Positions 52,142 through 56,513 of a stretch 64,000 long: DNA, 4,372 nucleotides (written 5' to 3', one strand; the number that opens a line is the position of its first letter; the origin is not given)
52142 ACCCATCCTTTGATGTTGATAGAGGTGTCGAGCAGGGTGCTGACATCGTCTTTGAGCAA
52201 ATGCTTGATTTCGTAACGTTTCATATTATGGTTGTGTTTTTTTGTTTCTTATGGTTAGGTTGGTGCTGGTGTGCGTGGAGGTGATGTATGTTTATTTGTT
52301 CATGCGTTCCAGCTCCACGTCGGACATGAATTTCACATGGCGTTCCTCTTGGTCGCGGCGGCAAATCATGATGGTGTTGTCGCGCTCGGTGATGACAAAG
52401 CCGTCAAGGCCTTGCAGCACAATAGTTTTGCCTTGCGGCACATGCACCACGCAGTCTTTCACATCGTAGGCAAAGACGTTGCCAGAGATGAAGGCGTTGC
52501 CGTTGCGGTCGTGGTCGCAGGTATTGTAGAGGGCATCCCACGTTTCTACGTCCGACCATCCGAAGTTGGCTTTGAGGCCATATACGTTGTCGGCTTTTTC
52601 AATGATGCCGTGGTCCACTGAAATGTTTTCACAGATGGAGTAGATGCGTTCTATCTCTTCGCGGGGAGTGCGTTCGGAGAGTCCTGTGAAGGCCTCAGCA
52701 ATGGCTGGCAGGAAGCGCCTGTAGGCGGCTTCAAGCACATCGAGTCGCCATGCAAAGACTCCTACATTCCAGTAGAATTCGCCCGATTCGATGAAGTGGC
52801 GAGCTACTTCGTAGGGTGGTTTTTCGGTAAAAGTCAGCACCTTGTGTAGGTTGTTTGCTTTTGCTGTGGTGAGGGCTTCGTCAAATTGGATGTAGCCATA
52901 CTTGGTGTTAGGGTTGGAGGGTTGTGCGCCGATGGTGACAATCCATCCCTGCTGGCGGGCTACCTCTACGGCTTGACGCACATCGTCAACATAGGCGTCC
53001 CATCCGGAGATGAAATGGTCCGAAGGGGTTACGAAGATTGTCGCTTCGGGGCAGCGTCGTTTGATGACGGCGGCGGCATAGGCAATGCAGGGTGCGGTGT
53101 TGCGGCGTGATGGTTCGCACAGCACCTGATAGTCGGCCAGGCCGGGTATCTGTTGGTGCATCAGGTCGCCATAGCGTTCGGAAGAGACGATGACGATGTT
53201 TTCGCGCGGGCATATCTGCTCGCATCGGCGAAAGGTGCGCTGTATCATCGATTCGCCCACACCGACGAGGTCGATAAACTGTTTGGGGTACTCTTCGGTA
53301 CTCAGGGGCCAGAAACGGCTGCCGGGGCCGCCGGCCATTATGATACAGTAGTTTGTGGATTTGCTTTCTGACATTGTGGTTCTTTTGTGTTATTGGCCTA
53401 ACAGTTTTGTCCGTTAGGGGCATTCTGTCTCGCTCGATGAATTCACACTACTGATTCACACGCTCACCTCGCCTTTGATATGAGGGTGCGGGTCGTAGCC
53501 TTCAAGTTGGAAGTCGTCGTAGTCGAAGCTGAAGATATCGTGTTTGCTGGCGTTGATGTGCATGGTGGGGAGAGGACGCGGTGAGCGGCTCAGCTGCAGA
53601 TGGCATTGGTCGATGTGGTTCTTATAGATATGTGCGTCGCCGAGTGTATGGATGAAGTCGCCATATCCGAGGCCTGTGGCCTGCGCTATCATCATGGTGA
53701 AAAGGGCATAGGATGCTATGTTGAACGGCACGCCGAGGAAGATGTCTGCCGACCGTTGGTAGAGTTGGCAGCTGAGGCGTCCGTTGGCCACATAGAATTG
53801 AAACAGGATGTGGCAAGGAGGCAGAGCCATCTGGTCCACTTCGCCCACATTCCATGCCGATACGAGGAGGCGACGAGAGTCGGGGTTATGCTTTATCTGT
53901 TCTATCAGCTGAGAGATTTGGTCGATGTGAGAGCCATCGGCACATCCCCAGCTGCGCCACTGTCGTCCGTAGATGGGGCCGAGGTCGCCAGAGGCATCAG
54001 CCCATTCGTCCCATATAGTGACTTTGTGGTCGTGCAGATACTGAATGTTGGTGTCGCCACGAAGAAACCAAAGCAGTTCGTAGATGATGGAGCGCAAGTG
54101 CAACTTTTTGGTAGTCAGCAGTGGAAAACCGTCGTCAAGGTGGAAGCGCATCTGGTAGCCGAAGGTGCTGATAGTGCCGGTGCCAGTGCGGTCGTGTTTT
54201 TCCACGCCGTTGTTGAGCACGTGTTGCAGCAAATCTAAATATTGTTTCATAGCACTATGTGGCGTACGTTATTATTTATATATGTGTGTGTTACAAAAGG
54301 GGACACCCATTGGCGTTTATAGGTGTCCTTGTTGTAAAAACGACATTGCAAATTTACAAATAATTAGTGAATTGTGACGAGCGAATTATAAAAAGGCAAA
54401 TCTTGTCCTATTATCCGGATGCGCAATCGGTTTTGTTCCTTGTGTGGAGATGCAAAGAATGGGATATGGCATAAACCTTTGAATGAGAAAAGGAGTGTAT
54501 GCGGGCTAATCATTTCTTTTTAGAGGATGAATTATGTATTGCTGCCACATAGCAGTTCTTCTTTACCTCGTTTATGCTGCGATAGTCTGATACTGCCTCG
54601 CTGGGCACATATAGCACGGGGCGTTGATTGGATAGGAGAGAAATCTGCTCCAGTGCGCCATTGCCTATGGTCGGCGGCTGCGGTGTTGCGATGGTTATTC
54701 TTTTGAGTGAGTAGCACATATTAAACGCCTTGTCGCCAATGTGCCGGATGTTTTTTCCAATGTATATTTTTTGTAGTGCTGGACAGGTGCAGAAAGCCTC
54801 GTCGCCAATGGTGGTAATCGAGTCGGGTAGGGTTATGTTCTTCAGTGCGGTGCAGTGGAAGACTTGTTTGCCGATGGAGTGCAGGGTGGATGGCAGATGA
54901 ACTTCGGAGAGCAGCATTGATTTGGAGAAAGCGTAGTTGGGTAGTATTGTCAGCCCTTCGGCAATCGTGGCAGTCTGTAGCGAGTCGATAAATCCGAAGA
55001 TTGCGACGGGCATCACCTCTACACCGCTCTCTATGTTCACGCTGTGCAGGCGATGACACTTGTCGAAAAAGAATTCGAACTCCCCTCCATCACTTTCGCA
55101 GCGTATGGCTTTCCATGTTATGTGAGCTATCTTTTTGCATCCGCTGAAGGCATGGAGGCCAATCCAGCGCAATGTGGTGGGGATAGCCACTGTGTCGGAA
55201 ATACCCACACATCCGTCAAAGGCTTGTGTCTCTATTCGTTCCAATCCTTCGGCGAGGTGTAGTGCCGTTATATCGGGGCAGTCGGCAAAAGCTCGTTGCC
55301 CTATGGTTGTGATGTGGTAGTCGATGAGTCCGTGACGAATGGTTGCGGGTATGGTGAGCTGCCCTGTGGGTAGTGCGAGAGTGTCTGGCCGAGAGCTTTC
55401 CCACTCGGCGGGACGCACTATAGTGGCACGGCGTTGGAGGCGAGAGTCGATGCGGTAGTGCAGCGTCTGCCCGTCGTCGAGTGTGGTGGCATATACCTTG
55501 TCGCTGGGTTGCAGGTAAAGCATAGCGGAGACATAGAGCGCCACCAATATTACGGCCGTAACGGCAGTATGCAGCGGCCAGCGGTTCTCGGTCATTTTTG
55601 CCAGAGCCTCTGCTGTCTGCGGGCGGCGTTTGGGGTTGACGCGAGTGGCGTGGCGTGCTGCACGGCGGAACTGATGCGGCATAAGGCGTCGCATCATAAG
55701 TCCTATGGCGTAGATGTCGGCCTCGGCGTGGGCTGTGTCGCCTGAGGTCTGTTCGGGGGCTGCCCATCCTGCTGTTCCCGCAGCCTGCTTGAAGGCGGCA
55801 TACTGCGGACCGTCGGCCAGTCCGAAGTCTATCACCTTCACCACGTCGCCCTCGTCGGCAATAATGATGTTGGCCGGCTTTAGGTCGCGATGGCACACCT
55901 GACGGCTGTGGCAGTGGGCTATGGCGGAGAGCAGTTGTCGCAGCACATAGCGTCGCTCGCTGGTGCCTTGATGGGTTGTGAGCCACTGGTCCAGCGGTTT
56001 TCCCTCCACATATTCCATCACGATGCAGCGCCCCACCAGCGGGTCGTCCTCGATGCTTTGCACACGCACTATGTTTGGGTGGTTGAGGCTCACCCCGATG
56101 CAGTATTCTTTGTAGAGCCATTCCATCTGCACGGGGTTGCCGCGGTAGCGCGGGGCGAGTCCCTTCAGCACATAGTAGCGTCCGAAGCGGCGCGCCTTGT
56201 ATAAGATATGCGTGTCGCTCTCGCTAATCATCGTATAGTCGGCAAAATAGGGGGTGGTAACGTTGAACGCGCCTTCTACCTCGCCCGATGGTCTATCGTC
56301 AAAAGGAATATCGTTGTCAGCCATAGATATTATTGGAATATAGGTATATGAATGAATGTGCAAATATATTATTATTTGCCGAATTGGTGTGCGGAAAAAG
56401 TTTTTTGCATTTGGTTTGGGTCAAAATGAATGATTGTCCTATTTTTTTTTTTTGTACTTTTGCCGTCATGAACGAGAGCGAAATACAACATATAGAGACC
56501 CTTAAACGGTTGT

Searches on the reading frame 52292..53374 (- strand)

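Call 62: search_protein_families(library=pfam, proteins=[window:52292-53374:-], max_evalue=0.0001)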
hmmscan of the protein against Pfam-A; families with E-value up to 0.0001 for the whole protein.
window:52292-53374:- (360 aa): 2 families
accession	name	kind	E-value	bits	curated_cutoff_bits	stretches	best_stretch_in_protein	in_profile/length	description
PF00483.29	NTP_transferase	-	1.5e-38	133.2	21.2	1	11-289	3-242/245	Nucleotidyl transferase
PF12804.13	NTP_transf_3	-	1.7e-07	32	27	1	10-162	1-136/160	MobA-like NTP transferase domain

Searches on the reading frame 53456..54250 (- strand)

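Call 62: search_protein_families(library=pfam, proteins=[window:53456-54250:-], max_evalue=0.0001)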
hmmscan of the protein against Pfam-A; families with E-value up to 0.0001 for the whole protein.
window:53456-54250:- (264 aa): 1 family
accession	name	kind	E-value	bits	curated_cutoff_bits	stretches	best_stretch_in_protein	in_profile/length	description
PF00303.24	Thymidylat_synt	-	3.6e-127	423.5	24.3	1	2-264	1-266/266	Thymidylate synthase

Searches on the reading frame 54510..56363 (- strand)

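Call 62: search_protein_families(library=pfam, proteins=[window:54510-56363:-], max_evalue=0.0001)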
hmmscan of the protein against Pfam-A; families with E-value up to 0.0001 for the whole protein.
window:54510-56363:- (617 aa): 7 families
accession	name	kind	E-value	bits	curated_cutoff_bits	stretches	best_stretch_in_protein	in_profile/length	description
PF13306.12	LRR_5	-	1.9e-42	144.6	27.7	2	473-577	2-104/127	BspA type Leucine rich repeat region (6 copies)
PF00069.31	Pkinase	-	1.4e-33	116.9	31.7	1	61-240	24-203/263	Protein kinase domain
PF07714.23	PK_Tyr_Ser-Thr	-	5.5e-18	65.6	23.1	1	79-227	44-197/258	Protein tyrosine and serine/threonine kinase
PF03109.22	ABC1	-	7.4e-07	29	22.9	1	103-184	134-215/244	ABC1 atypical kinase-like domain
PF13855.12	LRR_8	-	1.1e-06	28.7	27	0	515-557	12-55/61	Leucine rich repeat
PF06293.20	Kdo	-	9.9e-06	25.6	21.3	1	98-180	78-166/207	Lipopolysaccharide kinase (Kdo/WaaP) family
PF01636.29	APH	-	1.6e-05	25.2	23.2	0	154-183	168-197/239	Phosphotransferase enzyme family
